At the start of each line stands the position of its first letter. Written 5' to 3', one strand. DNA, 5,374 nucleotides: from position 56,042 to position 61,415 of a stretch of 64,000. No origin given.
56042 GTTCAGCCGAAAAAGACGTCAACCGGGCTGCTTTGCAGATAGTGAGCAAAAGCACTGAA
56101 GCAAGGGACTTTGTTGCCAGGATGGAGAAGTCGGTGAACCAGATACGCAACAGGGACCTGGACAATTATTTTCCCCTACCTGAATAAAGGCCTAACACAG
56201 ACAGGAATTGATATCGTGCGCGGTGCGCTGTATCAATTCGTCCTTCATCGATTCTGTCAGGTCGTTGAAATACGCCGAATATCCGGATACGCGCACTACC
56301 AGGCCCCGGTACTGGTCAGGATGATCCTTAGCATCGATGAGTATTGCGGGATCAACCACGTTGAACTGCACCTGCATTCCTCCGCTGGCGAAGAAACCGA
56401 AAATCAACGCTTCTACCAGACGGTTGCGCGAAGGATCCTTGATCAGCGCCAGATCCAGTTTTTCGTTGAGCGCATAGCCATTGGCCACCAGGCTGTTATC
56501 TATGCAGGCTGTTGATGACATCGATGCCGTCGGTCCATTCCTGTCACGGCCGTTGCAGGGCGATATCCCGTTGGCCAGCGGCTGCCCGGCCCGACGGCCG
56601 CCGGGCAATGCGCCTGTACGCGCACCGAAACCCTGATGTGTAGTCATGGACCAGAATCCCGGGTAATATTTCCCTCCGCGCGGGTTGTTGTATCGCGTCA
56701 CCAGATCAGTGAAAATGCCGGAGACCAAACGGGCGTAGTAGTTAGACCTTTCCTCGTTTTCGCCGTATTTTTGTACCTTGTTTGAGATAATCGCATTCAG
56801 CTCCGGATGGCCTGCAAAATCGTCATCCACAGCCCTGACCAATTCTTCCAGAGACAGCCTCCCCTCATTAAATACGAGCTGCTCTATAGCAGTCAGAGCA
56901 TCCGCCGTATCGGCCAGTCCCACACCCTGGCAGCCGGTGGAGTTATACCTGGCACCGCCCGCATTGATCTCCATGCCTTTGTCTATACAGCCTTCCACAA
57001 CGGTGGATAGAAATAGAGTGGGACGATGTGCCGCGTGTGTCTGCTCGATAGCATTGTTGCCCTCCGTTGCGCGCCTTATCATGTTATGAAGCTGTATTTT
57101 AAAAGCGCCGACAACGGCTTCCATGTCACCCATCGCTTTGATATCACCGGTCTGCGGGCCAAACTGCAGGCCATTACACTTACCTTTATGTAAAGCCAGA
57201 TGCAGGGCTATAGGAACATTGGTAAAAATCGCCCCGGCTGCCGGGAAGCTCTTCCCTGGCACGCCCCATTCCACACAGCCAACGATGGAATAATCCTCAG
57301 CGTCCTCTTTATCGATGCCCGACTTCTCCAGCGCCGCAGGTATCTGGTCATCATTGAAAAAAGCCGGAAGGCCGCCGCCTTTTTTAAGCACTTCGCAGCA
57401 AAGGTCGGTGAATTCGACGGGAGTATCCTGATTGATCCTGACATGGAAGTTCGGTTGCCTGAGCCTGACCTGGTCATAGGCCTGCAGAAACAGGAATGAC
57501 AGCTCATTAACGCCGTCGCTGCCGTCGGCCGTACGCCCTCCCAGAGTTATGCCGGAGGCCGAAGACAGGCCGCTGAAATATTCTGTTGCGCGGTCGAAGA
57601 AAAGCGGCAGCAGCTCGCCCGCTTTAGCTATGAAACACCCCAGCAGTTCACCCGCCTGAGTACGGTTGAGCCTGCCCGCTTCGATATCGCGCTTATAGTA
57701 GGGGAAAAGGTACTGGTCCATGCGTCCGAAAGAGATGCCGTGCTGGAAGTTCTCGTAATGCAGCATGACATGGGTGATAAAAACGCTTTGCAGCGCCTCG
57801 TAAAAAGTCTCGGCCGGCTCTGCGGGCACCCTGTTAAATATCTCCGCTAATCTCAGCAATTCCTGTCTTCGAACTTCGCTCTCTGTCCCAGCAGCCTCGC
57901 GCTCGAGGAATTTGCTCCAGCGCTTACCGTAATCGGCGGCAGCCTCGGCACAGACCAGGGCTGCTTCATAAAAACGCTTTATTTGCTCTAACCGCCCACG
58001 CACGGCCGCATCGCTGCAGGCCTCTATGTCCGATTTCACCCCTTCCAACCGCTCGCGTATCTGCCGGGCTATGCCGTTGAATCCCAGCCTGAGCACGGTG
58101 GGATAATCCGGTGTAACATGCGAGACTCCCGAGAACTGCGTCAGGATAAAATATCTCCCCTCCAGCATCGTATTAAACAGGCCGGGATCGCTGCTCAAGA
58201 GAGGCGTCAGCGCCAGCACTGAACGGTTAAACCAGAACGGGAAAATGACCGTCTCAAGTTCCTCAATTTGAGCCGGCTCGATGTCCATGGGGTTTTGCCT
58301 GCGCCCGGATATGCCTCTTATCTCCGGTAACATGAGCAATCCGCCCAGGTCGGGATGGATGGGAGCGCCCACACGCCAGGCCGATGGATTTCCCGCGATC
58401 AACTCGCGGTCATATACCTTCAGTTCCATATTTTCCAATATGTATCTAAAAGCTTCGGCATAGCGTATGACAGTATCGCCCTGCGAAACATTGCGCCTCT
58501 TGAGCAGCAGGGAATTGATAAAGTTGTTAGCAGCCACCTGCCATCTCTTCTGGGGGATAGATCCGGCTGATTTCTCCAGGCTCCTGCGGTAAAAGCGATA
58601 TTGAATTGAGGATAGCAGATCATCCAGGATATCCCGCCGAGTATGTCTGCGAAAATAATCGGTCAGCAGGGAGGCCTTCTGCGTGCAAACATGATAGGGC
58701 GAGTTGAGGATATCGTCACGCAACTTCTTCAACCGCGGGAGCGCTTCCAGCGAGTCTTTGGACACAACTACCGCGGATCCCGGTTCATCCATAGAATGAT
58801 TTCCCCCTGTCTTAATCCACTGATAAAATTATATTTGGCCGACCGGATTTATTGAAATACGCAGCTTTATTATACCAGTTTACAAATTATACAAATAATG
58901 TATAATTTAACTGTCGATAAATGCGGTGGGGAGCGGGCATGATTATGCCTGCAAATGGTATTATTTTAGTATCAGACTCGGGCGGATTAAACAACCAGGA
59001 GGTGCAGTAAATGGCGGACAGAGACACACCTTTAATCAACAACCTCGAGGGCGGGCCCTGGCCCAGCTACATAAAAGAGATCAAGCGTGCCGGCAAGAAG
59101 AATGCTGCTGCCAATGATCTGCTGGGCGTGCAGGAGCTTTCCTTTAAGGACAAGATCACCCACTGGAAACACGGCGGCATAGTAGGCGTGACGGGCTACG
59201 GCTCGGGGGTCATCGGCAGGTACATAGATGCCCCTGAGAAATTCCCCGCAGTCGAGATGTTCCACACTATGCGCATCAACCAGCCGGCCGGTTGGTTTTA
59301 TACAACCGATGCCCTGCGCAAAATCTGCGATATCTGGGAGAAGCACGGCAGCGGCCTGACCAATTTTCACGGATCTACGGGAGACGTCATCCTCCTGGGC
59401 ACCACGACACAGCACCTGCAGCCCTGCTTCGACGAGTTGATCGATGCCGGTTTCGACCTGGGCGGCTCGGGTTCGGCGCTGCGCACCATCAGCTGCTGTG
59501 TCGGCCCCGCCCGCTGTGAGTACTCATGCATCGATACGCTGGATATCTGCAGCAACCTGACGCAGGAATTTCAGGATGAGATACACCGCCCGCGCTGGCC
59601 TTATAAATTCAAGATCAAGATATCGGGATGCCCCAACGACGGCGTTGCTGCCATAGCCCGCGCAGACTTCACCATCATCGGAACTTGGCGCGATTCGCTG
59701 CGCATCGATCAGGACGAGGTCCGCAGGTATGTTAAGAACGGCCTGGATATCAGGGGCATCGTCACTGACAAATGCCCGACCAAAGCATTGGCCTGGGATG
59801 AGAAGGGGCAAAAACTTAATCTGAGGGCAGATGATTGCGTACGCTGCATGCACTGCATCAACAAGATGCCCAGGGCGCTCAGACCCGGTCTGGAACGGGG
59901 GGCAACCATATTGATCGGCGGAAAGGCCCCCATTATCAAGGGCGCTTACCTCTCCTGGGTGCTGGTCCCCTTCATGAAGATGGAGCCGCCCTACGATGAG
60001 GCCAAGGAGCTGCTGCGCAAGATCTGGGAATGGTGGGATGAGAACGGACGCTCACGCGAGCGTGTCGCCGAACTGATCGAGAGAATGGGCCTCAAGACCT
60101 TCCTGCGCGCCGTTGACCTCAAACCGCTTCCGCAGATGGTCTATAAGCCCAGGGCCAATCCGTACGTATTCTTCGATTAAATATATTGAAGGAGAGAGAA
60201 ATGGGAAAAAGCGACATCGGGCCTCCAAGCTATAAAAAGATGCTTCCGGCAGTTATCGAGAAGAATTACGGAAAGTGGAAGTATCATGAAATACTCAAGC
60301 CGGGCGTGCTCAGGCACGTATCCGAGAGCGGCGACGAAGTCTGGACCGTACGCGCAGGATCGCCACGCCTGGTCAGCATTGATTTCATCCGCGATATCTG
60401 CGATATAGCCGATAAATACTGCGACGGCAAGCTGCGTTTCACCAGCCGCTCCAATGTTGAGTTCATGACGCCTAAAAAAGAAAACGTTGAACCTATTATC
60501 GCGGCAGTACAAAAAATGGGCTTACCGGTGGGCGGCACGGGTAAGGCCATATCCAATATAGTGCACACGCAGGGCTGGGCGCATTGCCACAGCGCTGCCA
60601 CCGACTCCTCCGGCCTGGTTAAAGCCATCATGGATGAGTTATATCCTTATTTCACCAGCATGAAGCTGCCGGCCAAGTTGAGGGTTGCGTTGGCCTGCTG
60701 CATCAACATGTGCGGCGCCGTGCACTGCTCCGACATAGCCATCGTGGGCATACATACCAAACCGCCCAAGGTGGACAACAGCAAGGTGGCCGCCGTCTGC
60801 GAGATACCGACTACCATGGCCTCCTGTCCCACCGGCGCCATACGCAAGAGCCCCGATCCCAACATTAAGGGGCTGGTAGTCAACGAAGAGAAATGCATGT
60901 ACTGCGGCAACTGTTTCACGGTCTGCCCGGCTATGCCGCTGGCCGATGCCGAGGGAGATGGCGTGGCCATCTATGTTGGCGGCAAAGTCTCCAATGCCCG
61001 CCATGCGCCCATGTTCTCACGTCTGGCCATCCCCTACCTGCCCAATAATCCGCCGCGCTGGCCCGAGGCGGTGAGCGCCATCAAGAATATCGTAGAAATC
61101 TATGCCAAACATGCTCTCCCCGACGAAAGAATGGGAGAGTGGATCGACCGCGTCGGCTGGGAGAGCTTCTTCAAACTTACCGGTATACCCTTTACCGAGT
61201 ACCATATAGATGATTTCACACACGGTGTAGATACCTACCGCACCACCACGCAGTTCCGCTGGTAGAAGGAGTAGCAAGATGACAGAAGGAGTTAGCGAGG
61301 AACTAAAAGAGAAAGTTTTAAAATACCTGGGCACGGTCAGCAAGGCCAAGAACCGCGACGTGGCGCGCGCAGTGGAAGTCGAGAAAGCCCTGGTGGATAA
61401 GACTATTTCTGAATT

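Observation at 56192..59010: A glycyl radical eliminase transcribed divergently from dsrAB is a candidate sulfite-releasing organosulfonate lyase feeding Dsr.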

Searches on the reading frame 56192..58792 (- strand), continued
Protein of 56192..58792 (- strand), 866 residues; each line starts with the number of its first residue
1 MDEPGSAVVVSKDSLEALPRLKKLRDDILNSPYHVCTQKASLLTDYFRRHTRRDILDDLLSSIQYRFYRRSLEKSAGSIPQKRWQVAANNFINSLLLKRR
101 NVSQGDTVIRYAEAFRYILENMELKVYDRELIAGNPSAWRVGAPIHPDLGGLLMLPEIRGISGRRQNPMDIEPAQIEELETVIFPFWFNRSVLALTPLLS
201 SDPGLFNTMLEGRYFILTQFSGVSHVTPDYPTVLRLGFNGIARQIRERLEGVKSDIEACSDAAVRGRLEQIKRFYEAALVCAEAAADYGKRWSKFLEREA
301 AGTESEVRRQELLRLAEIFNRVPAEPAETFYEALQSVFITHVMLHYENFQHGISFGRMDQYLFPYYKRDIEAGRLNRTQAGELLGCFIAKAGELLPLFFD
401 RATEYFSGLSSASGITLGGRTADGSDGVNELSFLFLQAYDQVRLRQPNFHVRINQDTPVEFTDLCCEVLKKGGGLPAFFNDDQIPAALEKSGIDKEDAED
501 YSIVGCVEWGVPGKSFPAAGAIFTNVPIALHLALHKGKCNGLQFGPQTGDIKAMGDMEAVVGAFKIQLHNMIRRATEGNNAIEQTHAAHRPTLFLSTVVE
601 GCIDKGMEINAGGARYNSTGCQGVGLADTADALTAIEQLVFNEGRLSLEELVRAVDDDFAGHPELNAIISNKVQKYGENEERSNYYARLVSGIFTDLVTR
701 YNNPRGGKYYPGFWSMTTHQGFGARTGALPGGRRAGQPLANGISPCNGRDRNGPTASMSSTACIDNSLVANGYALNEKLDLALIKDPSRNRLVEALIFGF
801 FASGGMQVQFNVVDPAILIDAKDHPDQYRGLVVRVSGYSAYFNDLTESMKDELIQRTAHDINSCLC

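Call 90: fold_search(model_id=the predicted structure, library=pdb)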
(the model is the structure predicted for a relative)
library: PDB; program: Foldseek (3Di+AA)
matches with E <= 10: 217; with E <= 0.001: 65
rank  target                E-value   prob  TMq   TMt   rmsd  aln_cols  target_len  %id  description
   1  9rcp_B                2.9e-61  1.00  0.87  0.95   3.3       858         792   30  1,2-propanediol dehydratase with 0.1 % 1,3-propanediol additive (released 2025-06-11)
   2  1r8w_A                4.6e-61  1.00  0.87  0.96   3.4       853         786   30  Native structure of the B12-independent glycerol dehydratase from clostridium butyricum (released 2004-06-01)
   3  9rco_A                2.5e-60  1.00  0.86  0.94   3.4       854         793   30  1,2-propanediol dehydratase with 0.1 % glycerol additive (released 2025-06-11)
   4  5i2g_A                4.3e-60  1.00  0.87  0.95   2.6       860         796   31  1,2-propanediol Dehydration in Roseburia inulinivorans; Structural Basis for Substrate and Enantiomer Selectivity (released 2016-06-01)
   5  5i2g_B                7.4e-60  1.00  0.87  0.94   2.7       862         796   31  1,2-propanediol Dehydration in Roseburia inulinivorans; Structural Basis for Substrate and Enantiomer Selectivity (released 2016-06-01)
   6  9rcq_A                1.7e-59  1.00  0.87  0.93   3.4       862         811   30  1,2-propanediol dehydratase with no ligand additives (released 2025-06-11)
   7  2f3o_A                1.7e-59  1.00  0.86  0.97   2.0       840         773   33  Crystal Structure of a glycyl radical enzyme from Archaeoglobus fulgidus (released 2006-03-07)
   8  9rcp_C                4.7e-59  1.00  0.87  0.94   3.5       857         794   30  1,2-propanediol dehydratase with 0.1 % 1,3-propanediol additive (released 2025-06-11)
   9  5i2a_A                7.5e-59  1.00  0.87  0.90   3.1       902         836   30  1,2-propanediol Dehydration in Roseburia inulinivorans; Structural Basis for Substrate and Enantiomer Selectivity (released 2016-06-01)
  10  5i2a_B                4.0e-58  1.00  0.87  0.90   3.0       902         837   30  1,2-propanediol Dehydration in Roseburia inulinivorans; Structural Basis for Substrate and Enantiomer Selectivity (released 2016-06-01)
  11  6vxc_A                2.1e-56  1.00  0.86  0.94   3.7       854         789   30  Crystal structure of hydroxyproline dehydratase (HypD) from Clostridioides difficile (released 2020-04-08)
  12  9ht9_A                1.5e-55  1.00  0.86  0.94   2.6       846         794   28  CutC in complex with inhibitor1 (released 2026-01-14)
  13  5fay_A                1.7e-55  1.00  0.87  0.94   3.9       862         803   28  Y208F mutant of choline TMA-lyase (released 2016-09-28)
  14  5fau_B                2.0e-55  1.00  0.87  0.94   2.6       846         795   28  wild-type choline TMA lyase in complex with choline (released 2016-09-28)
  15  5fau_A                2.8e-55  1.00  0.87  0.94   2.9       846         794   28  wild-type choline TMA lyase in complex with choline (released 2016-09-28)
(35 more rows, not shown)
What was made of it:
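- On C-S cleaving GREs (IslA/IseG/HpsG): Their Foldseek ranks are 38-44 (call 90).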

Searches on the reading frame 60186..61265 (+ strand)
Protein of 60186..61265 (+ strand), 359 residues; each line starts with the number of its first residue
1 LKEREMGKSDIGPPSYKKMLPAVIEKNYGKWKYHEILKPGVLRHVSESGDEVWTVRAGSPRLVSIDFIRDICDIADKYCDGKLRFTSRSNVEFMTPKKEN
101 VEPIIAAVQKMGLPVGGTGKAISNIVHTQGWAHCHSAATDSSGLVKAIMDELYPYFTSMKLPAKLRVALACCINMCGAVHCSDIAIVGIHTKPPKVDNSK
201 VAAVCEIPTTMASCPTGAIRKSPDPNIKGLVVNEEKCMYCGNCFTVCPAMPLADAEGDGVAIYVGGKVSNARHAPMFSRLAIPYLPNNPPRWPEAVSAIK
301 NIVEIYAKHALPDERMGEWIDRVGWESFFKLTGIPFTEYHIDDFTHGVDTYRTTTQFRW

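Call 5: search_protein_families(library=ncbifam, proteins=[window:60186-61265:+])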
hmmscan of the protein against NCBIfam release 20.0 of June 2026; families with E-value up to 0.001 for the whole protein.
window:60186-61265:+ (359 aa): 15 families
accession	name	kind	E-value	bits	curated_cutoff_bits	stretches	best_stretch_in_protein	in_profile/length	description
TIGR02066.1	dsrB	equivalog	1.4e-154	514.3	341.5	1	23-359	1-341/341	dissimilatory-type sulfite reductase subunit beta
TIGR02064.1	dsrA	equivalog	2e-32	112.5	392.85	1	51-337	80-371/402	dissimilatory-type sulfite reductase subunit alpha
TIGR02912.1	sulfite_red_C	equivalog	4.5e-17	62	324.1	1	47-330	17-294/314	sulfite reductase subunit C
NF007126.0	PRK09567.1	equivalog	5.2e-11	41.4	523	1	64-191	387-510/595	NirA family protein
NF007125.0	PRK09566.1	equivalog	3.8e-08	32.2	594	1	61-193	332-459/513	ferredoxin--nitrite reductase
NF010029.0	PRK13504.1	equivalog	5.4e-06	25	457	1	70-190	382-503/575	NADPH-dependent assimilatory sulfite reductase hemoprotein subunit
NF007382.0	PRK09898.1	equivalog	8.4e-05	22.2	213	1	203-251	124-171/208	ferredoxin-like protein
NF058577.1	FdxA_fam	equivalog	0.0003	20.9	65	1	211-249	16-50/52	4Fe-4S ferredoxin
TIGR04105.1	FeFe_hydrog_B1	subfamily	0.00048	18.9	450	1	211-248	167-201/462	monomeric [FeFe] hydrogenase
TIGR03287.1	methan_mark_16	hypoth_equivalog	0.00055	18.5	363.95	1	203-249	305-344/391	methanogenesis marker 16 metalloprotein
NF010369.0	PRK13795.1-4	equivalog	0.00065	18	1086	1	210-256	584-628/633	hypothetical protein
NF045874.1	Vhu_polyferre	exception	0.00069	18.5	600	1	191-249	21-210/381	F420-non-reducing hydrogenase associated-polyferredoxin VhuB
NF045992.1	CircClkLdpA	equivalog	0.00071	18.7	450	0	195-249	99-149/360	circadian clock protein LdpA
TIGR02374.1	nitri_red_nirB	equivalog_domain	0.00077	18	578.35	0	68-190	576-694/794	nitrite reductase large subunit NirB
NF040864.1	HgcB_ferredoxin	equivalog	0.00099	18.9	99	1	226-253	5-32/93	mercury methylation ferredoxin HgcB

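Call 6: search_protein_families(library=pfam, proteins=[window:60186-61265:+])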
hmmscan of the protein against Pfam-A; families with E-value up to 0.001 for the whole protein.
window:60186-61265:+ (359 aa): 6 families
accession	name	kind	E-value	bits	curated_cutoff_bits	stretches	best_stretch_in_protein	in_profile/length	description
PF01077.27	NIR_SIR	-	3.7e-38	130.9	27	1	119-335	2-153/158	Nitrite and sulphite reductase 4Fe-4S domain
PF03460.22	NIR_SIR_ferr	-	1.2e-15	57.4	24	1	44-110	1-68/69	Nitrite/Sulfite reductase ferredoxin-like half domain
PF12838.12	Fer4_7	-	6.8e-07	30.1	27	1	212-249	10-50/52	4Fe-4S dicluster domain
PF00037.32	Fer4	-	3.9e-06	26.9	21.1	1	231-249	2-20/24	4Fe-4S binding domain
PF25160.1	LdpA_Fe-S-bd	-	0.0001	22.4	27.6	1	205-249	5-40/49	LdpA Fe-S cluster-binding domain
PF13237.11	Fer4_10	-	0.00046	20.5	25.5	1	211-248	16-53/53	4Fe-4S dicluster domain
